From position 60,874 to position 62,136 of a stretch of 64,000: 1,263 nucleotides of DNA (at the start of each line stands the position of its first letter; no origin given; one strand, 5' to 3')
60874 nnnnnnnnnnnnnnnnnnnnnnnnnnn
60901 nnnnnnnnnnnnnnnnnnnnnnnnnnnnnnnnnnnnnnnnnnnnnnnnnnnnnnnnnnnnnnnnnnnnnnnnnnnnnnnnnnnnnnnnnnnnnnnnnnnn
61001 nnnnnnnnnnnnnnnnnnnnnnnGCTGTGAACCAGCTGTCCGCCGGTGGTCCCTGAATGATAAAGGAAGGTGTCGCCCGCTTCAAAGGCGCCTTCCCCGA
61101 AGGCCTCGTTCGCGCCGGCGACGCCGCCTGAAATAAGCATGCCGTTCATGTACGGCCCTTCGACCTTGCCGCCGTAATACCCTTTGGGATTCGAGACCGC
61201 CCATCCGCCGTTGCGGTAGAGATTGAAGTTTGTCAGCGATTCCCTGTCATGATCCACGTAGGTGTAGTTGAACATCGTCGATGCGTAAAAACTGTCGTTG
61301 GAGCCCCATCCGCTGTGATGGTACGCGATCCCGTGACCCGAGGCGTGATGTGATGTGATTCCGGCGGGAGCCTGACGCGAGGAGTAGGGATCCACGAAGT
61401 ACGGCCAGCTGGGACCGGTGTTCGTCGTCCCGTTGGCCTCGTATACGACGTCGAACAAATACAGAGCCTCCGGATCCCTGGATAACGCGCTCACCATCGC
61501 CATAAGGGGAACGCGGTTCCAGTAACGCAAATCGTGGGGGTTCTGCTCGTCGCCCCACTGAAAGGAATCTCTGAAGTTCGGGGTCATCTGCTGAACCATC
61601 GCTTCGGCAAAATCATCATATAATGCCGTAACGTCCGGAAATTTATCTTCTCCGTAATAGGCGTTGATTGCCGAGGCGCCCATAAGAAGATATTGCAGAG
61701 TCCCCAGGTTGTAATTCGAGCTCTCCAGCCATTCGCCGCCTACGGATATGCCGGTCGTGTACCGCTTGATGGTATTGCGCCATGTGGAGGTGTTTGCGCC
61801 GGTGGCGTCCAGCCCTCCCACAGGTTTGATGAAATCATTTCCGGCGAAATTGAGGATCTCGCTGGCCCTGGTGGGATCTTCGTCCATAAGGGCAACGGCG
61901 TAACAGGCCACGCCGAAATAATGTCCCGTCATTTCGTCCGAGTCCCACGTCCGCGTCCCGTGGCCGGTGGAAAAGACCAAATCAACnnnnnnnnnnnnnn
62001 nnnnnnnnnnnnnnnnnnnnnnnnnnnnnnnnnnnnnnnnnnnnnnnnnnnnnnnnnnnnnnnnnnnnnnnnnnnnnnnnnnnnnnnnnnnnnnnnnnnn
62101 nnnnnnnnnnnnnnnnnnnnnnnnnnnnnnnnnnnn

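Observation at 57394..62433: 1679-aa secreted mosaic protein with Myxococcales-type Cys-rich repeats and a recently duplicated C-terminal domain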

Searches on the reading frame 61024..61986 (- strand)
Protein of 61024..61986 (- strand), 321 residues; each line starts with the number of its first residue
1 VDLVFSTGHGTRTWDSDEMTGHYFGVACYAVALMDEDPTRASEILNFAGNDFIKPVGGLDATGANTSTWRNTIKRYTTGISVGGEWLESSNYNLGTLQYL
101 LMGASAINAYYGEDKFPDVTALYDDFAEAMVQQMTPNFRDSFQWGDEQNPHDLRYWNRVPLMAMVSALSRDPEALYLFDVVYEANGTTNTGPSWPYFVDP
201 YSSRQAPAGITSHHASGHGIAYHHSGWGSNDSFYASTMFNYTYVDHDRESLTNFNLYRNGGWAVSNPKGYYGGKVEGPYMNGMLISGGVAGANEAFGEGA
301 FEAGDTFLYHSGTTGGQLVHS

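Call 91: search_solved_structures(query=A5, max_evalue=10, show_alignments=5)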
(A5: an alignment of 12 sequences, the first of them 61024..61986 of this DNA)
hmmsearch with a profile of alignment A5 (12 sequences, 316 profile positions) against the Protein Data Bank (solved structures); distinct sequences matched with E-value up to 10: 0.
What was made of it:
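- Closest known: Atu3025 exotype alginate lyase. Different: Sequence similarity is detectable only with a deep profile; a 12-sequence profile found nothing (call 91).
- Tried and rejected: A shallow 12-sequence sub-profile against PDB (call 91).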

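Call 93: search_solved_structures(query=A6, max_evalue=10, show_alignments=5)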
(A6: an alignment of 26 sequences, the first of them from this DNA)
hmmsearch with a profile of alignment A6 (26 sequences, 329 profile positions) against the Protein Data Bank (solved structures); distinct sequences matched with E-value up to 10: 11.
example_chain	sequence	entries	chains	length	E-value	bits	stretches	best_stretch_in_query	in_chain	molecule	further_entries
3a0o_A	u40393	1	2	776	0.00011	25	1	83-303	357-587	Oligo alginate lyase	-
3afl_A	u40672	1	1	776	0.0044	19.7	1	83-302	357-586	Oligo alginate lyase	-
2fuq_A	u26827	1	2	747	0.24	14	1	227-281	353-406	heparinase II protein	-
2fut_A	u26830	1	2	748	0.24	14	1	227-281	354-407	heparinase II protein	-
3e80_A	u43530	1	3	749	0.24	14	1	227-281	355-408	Heparinase II protein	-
3e7j_A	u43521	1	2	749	0.24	14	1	227-281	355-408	Heparinase II protein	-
35zr_D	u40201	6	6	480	1.6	11.3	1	102-245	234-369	DNA mismatch repair protein HSM3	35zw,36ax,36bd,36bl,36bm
4a3t_A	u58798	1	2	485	1.6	11.2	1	102-245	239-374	DNA MISMATCH REPAIR PROTEIN HSM3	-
4fp7_A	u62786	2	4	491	1.7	11.2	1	102-245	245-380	DNA mismatch repair protein HSM3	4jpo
4a3v_A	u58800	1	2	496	1.7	11.2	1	102-245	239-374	DNA MISMATCH REPAIR PROTEIN HSM3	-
3vld_A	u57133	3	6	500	1.7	11.2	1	102-245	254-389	DNA mismatch repair protein HSM3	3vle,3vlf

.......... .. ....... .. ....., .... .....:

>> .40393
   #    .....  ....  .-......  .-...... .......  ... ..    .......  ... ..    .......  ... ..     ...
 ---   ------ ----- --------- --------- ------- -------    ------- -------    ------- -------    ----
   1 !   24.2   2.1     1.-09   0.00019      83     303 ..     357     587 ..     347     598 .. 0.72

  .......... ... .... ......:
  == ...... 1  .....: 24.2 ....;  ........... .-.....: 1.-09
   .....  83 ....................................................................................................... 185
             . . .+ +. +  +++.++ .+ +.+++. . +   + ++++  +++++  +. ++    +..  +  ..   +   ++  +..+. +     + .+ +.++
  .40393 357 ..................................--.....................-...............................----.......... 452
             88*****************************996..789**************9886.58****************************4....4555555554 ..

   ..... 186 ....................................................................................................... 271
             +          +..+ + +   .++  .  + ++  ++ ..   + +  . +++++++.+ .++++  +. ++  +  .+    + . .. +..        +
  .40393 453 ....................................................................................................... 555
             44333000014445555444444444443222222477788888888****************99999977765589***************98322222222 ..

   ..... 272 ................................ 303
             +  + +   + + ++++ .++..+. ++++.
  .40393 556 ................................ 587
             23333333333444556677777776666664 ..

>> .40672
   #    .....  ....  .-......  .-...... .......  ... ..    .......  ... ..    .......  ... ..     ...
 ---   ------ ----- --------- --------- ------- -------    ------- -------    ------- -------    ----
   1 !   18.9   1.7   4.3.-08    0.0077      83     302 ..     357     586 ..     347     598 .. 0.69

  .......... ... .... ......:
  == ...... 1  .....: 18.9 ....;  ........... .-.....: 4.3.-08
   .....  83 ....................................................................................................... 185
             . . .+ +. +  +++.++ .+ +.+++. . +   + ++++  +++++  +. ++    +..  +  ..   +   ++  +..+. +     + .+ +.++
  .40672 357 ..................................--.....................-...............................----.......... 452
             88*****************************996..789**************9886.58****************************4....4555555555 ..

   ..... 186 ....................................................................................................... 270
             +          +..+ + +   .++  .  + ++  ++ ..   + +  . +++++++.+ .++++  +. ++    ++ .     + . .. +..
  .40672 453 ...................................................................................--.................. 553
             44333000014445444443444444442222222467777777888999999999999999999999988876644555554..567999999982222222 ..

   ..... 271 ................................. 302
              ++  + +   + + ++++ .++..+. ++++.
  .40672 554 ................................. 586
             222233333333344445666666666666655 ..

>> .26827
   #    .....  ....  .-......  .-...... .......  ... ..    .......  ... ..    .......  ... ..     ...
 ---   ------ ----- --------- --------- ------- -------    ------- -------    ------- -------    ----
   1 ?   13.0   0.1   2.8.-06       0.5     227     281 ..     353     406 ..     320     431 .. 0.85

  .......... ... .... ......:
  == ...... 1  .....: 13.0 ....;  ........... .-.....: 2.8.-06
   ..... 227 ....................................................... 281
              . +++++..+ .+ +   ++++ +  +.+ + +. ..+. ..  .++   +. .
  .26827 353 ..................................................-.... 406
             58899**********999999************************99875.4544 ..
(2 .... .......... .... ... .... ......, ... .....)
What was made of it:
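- Closest known: Atu3025 exotype alginate lyase. Same: In the profile alignment (E 1.1e-4), Tyr241 aligns with catalytic Tyr365, His395 with catalytic His531, and the GEW-E motif with GGWAE (call 93).
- '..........' aligns with Atu3025 '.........365W', and the same His aligns with His531 (call 93).
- Tried and rejected: A 26-sequence sub-profile then worked (call 93).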
